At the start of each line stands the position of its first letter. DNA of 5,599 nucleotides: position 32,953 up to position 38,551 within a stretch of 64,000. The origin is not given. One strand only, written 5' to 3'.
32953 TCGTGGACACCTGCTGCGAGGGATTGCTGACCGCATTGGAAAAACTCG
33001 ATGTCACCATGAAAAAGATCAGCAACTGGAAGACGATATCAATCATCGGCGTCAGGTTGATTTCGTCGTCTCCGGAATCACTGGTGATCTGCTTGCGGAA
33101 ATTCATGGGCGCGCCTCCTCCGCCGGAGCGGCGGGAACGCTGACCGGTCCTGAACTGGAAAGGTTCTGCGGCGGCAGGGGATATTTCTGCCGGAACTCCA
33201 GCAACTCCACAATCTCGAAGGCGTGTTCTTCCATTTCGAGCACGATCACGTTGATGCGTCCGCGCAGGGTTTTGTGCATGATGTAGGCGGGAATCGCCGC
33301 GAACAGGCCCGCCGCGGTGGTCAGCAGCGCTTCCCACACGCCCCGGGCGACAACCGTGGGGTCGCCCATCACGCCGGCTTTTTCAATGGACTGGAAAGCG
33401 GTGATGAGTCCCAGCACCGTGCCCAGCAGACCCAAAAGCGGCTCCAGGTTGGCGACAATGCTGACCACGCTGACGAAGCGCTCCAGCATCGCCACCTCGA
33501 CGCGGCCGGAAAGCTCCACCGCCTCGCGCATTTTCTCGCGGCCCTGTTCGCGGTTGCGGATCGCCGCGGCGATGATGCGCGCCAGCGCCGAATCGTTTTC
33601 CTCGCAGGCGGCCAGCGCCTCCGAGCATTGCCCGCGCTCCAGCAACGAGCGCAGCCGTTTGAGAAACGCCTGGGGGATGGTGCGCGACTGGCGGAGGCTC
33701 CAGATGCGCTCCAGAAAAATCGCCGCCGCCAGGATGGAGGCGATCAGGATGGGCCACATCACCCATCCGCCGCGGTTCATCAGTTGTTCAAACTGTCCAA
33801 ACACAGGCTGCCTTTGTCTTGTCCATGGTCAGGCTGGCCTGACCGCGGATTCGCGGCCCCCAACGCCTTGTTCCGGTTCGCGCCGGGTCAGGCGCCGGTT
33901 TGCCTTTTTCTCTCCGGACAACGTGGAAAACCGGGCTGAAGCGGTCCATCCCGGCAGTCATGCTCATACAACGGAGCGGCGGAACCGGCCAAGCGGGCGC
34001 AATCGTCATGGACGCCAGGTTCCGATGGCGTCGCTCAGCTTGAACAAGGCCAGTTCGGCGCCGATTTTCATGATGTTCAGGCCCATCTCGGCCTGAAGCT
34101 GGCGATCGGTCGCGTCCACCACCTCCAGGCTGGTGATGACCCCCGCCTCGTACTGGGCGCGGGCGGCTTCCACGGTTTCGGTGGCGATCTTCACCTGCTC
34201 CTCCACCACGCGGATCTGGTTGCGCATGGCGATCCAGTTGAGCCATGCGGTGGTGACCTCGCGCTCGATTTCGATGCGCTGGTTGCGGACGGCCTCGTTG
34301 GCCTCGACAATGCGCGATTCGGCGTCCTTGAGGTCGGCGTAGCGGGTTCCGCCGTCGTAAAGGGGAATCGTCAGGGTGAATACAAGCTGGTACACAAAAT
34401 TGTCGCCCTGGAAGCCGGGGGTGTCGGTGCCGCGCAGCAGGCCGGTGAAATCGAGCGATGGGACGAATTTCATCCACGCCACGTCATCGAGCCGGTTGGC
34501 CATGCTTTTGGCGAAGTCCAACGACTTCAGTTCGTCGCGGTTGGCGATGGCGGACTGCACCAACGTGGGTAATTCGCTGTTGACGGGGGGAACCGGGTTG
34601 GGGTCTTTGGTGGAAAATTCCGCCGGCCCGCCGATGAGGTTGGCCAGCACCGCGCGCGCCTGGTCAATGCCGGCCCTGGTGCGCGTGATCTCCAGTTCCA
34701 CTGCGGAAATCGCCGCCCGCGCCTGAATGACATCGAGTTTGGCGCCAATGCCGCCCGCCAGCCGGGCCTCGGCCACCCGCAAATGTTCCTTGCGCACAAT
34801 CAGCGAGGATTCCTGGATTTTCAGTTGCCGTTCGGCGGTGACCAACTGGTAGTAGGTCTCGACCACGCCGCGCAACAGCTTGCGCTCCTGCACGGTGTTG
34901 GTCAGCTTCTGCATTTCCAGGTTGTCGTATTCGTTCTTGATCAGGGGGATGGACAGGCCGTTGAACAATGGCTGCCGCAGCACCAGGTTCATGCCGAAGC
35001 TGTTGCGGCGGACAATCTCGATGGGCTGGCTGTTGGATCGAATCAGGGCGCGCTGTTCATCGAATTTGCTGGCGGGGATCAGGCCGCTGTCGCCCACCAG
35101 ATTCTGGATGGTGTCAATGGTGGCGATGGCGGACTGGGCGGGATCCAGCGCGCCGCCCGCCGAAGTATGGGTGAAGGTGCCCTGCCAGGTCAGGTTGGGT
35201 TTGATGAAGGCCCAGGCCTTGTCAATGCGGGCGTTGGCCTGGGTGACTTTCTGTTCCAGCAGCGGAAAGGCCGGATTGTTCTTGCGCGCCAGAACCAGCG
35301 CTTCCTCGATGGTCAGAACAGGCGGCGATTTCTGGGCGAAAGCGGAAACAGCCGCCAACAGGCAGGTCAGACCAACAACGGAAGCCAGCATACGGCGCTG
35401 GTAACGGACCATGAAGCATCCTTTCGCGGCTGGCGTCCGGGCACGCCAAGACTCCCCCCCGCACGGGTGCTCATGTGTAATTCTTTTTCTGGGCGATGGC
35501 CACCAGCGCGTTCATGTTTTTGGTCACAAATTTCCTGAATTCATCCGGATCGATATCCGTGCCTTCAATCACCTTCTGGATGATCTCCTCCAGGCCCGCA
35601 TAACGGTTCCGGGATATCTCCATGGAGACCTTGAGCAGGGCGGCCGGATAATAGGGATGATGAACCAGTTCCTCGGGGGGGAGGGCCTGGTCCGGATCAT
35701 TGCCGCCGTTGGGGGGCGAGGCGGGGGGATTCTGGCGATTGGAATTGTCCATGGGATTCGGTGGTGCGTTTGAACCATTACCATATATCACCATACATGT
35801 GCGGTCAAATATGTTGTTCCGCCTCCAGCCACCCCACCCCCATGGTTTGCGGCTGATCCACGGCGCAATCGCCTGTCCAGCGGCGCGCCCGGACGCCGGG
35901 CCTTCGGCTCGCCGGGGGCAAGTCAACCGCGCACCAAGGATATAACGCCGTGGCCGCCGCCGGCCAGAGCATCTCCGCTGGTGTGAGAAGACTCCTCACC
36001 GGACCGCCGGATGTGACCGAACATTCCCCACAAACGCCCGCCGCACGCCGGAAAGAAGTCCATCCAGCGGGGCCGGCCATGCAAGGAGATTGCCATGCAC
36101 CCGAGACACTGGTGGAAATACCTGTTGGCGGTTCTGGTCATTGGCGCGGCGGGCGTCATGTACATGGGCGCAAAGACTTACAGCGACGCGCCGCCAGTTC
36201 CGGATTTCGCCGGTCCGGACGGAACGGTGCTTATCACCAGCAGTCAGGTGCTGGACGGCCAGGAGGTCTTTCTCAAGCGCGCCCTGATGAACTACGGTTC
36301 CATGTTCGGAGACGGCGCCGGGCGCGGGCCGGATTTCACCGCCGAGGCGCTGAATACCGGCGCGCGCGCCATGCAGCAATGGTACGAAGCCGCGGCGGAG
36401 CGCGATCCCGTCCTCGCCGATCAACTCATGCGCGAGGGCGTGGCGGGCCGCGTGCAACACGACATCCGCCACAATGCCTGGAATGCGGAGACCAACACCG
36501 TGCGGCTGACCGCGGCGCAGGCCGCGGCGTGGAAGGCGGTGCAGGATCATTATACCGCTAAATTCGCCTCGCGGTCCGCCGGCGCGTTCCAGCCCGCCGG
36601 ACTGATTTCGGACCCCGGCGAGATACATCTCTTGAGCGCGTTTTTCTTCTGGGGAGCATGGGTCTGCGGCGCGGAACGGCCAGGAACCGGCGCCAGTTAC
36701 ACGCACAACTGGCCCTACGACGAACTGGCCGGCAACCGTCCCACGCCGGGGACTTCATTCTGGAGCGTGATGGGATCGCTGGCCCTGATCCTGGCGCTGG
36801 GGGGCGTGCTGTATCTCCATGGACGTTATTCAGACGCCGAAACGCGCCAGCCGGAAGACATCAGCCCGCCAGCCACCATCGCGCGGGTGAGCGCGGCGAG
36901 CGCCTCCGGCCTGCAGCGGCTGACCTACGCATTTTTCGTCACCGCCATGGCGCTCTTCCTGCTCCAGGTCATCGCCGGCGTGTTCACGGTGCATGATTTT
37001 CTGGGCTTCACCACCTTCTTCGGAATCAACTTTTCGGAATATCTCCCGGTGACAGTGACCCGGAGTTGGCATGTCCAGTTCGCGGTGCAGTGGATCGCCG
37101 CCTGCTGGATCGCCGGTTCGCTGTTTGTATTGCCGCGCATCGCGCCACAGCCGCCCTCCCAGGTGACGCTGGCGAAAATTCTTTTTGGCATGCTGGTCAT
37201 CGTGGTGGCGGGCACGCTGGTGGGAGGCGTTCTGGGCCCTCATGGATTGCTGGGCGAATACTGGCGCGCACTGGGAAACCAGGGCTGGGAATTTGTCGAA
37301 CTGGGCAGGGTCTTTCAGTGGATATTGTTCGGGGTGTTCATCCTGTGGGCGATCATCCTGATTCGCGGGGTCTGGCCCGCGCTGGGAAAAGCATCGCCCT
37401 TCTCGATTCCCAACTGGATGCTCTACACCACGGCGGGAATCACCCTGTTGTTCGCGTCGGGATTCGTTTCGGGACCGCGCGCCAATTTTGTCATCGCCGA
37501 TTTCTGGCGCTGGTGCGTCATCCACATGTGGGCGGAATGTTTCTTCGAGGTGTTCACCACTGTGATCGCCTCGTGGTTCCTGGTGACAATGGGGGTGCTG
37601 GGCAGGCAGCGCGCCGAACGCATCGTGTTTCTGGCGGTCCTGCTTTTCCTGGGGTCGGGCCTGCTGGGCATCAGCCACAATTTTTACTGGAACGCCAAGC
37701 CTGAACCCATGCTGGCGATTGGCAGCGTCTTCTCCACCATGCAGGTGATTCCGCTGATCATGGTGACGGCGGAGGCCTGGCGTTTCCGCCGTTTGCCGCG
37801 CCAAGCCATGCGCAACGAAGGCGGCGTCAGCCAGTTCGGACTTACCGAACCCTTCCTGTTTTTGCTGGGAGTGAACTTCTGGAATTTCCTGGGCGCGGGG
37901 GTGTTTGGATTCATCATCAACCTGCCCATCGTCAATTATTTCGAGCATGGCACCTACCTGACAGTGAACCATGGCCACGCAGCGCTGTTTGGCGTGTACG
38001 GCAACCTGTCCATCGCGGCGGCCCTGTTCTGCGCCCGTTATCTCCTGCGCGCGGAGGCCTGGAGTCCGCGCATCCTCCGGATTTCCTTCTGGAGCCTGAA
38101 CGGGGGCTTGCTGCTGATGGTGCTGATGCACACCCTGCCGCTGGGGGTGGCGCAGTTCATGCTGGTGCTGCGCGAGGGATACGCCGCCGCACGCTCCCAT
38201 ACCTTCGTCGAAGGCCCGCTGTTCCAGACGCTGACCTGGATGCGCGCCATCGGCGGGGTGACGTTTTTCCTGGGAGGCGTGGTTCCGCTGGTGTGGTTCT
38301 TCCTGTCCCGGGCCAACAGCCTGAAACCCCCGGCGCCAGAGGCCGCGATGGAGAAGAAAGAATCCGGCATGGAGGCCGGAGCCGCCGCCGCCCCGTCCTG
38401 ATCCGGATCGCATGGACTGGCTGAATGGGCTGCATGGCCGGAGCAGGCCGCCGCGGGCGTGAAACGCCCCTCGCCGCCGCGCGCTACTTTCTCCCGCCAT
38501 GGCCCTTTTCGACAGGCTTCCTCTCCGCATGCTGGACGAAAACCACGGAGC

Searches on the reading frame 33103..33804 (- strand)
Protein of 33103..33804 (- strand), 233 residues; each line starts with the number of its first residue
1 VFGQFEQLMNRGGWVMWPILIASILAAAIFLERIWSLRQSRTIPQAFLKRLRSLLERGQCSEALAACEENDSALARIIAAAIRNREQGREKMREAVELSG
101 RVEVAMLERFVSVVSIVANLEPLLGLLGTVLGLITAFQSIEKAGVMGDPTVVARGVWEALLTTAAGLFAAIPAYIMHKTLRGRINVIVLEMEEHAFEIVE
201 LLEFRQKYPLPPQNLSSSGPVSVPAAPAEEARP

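Call 65: search_protein_families(library=pfam, proteins=[window:33103-33804:-], max_evalue=0.00001)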
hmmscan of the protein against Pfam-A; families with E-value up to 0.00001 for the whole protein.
window:33103-33804:- (233 aa): 1 family
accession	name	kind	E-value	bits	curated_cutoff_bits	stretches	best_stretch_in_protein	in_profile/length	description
PF01618.21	MotA_ExbB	-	1.1e-30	106.4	22.9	1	71-192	3-126/127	MotA/TolQ/ExbB proton channel family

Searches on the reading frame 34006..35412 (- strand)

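Call 65: search_protein_families(library=pfam, proteins=[window:34006-35412:-], max_evalue=0.00001)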
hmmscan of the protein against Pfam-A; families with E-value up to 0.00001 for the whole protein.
window:34006-35412:- (468 aa): 1 family
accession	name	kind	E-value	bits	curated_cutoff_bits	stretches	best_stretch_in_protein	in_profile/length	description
PF02321.23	OEP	-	6.7e-53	179.7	22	2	282-464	2-187/187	Outer membrane efflux protein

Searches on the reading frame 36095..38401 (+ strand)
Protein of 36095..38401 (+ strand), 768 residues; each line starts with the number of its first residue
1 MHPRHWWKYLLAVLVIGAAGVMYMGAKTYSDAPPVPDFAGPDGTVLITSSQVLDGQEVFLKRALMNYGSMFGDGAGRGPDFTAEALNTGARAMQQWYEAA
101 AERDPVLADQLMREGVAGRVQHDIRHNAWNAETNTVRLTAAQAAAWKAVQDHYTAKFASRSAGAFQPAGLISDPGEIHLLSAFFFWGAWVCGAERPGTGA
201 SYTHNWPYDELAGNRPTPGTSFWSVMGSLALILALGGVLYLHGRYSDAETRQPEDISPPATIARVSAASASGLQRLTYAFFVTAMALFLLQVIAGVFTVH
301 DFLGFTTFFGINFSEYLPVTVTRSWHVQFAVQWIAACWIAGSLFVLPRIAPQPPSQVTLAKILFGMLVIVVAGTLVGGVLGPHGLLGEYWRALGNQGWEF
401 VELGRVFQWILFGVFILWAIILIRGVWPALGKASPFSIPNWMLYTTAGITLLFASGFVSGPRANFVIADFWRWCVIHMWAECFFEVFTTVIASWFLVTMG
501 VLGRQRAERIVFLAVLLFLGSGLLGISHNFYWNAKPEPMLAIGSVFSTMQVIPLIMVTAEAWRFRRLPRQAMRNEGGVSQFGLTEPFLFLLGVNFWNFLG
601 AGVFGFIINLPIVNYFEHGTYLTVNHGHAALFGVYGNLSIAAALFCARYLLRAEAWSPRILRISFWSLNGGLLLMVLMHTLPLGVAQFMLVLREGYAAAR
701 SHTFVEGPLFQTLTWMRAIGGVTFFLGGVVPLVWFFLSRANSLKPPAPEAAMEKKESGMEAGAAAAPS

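Call 65: search_protein_families(library=pfam, proteins=[window:36095-38401:+], max_evalue=0.00001)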
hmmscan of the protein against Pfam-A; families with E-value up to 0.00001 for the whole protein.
window:36095-38401:+ (768 aa): 2 families
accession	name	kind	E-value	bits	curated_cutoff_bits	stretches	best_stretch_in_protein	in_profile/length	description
PF00115.25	COX1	-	1.5e-48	166.2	34.8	1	276-722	2-435/436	Cytochrome C and Quinol oxidase polypeptide I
PF22085.1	NorB_cytochrome_c-like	-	4.3e-44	151.4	29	1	40-208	6-181/181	Nitric oxide reductase subunit B, cytochrome c-like domain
